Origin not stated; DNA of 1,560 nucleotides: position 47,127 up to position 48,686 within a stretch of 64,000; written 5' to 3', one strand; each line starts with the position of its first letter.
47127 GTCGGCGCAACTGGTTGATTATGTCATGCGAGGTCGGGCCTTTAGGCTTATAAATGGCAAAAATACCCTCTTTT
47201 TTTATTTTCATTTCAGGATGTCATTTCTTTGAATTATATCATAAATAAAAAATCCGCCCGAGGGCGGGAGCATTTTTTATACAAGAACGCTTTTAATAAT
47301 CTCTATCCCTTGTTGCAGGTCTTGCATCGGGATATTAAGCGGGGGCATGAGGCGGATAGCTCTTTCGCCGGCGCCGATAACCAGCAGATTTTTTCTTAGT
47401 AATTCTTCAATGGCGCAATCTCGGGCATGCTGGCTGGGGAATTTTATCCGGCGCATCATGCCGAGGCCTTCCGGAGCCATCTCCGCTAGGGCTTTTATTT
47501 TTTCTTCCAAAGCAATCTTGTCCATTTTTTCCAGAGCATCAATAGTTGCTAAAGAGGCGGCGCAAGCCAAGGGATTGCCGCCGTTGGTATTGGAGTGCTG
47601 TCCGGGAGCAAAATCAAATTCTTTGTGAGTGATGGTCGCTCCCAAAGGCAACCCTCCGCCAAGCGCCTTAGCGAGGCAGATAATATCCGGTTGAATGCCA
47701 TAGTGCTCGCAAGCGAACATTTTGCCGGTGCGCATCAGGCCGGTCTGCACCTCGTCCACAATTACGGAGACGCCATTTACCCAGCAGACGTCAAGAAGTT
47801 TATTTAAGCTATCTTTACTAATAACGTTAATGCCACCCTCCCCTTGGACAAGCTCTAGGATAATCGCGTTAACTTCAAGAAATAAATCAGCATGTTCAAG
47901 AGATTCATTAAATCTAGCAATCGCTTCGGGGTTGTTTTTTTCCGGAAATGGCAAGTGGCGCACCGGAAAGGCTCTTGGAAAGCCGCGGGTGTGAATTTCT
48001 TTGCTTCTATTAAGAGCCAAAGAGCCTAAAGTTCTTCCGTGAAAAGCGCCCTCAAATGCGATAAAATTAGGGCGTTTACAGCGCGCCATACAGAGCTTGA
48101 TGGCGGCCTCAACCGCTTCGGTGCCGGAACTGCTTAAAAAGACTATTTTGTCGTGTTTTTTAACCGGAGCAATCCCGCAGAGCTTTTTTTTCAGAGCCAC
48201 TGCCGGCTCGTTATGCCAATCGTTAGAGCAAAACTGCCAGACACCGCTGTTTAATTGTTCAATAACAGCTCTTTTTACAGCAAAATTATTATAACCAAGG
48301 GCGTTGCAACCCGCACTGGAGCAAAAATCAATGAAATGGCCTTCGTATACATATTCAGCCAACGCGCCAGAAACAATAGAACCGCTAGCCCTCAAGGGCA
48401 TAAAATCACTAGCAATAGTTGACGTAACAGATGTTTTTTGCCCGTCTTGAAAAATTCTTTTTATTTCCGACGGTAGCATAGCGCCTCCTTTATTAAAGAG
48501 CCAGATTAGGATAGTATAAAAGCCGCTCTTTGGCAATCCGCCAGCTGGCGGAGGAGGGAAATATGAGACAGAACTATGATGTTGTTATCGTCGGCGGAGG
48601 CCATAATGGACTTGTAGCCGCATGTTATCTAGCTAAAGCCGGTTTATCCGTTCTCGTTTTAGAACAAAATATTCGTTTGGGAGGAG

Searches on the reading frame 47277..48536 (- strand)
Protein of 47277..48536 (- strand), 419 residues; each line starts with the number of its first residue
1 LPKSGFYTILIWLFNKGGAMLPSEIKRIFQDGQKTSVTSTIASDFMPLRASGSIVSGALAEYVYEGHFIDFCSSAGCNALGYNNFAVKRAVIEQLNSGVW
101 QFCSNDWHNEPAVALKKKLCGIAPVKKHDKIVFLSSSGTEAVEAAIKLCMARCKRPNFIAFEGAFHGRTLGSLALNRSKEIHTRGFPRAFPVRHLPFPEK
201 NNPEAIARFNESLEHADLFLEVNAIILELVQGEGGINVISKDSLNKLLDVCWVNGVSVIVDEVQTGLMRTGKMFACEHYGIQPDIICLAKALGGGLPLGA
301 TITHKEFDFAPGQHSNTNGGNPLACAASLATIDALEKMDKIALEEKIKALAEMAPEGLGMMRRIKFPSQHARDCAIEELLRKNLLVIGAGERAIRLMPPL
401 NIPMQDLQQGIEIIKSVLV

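Call 8: search_protein_families(library=pfam, proteins=[window:47277-48536:-], max_evalue=0.01)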
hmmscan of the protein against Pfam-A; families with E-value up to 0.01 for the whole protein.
window:47277-48536:- (419 aa): 1 family
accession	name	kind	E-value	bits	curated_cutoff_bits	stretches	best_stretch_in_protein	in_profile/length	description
PF00202.27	Aminotran_3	-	1.8e-79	267.8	30.5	1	67-418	28-403/403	Aminotransferase class-III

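Call 46: search_protein_families(library=ncbifam, proteins=[window:47277-48536:-], max_evalue=0.000001)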
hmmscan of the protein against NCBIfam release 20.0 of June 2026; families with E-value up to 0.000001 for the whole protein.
window:47277-48536:- (419 aa): 69 families (the best 25 are shown)
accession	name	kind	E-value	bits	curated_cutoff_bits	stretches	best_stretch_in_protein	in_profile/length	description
NF004426.0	PRK05769.1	equivalog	1.9e-93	313.6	552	1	29-418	21-437/441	acetyl ornithine aminotransferase family protein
TIGR00707.1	argD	subfamily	1.2e-78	264.5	410.05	1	67-418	28-380/381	acetylornithine/succinylornithine family transaminase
NF002874.0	PRK03244.1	equivalog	4.1e-72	243.1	457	1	66-418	43-392/399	acetylornithine transaminase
NF002797.0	PRK02936.1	equivalog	3e-69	233.6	496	1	67-418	30-377/385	acetylornithine transaminase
NF005993.0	PRK08117.1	subfamily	3.8e-66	223.5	574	1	65-418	42-427/433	aspartate aminotransferase family protein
NF002325.0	PRK01278.1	subfamily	1.5e-63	214.8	372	1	67-417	32-385/395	acetylornithine transaminase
NF003273.0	PRK04260.1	equivalog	1.5e-61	208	616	1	67-418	30-375/376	acetylornithine transaminase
NF008570.0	PRK11522.1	equivalog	5.2e-61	206.6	612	1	63-418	84-454/464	putrescine aminotransferase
NF006733.0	PRK09264.1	subfamily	5.3e-61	206.4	438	1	66-416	39-412/425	diaminobutyrate--2-oxoglutarate transaminase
TIGR00700.1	GABAtrnsam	equivalog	8.8e-61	205.7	506.65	1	57-418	24-418/420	4-aminobutyrate--2-oxoglutarate transaminase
NF049976.1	AmadipTransam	equivalog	5.3e-59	200.2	650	1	66-418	32-412/416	2-aminoadipate transaminase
NF053554.1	prodigi_MAP_PigE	equivalog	2.9e-58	197.9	850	1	66-339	418-687/837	prodigiosin MAP biosynthesis aminotransferase PigE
TIGR02407.1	ectoine_ectB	equivalog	5.5e-58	196.5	552.2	1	66-416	35-408/412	diaminobutyrate--2-oxoglutarate transaminase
TIGR00508.1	bioA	equivalog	8.1e-58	196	405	1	66-417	31-417/419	adenosylmethionine--8-amino-7-oxononanoate transaminase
NF004714.0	PRK06058.1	subfamily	1.4e-56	192.1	639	1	34-351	31-355/447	4-aminobutyrate--2-oxoglutarate transaminase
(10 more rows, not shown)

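Call 50: find_homologous_proteins(query=window:47277-48536:-, max_evalue=1e-30)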
Query window:47277-48536:- (419 aa): 7750 proteins with E <= 1e-30 among 8000 candidates; the best 120 are listed.
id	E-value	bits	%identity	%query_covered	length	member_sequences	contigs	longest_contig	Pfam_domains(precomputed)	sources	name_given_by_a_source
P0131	1.0e-267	906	100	95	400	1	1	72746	PF00202.28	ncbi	-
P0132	3.5e-118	413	52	93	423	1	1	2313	PF00202.28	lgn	-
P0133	2.5e-117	411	50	95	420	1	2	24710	PF00202.28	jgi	-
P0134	4.9e-116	406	51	95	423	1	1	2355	PF00202.28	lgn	-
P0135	4.8e-115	403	49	94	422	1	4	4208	PF00202.28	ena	-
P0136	7.1e-115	402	52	95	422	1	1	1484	PF00202.28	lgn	-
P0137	1.6e-113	398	50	94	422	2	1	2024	PF00202.28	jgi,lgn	-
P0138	5.2e-113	396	49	95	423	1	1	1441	PF00202.28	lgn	-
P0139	2.6e-111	391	46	94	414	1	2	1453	PF00202.28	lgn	-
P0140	1.4e-110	388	50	94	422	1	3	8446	PF00202.28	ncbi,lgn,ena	ncbi:MAG: aminotransferase class III-fold pyridoxal phosphate-dependent enzyme [Patescibacteria grou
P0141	1.8e-101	358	48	93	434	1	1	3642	PF00202.28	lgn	-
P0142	1.8e-101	358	50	94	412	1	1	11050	PF00202.28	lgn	-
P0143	4.2e-101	357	49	91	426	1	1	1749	PF00202.28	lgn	-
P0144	2.0e-100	355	47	92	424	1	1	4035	PF00202.28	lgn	-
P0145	2.3e-99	351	48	98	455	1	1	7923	PF00202.28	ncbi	-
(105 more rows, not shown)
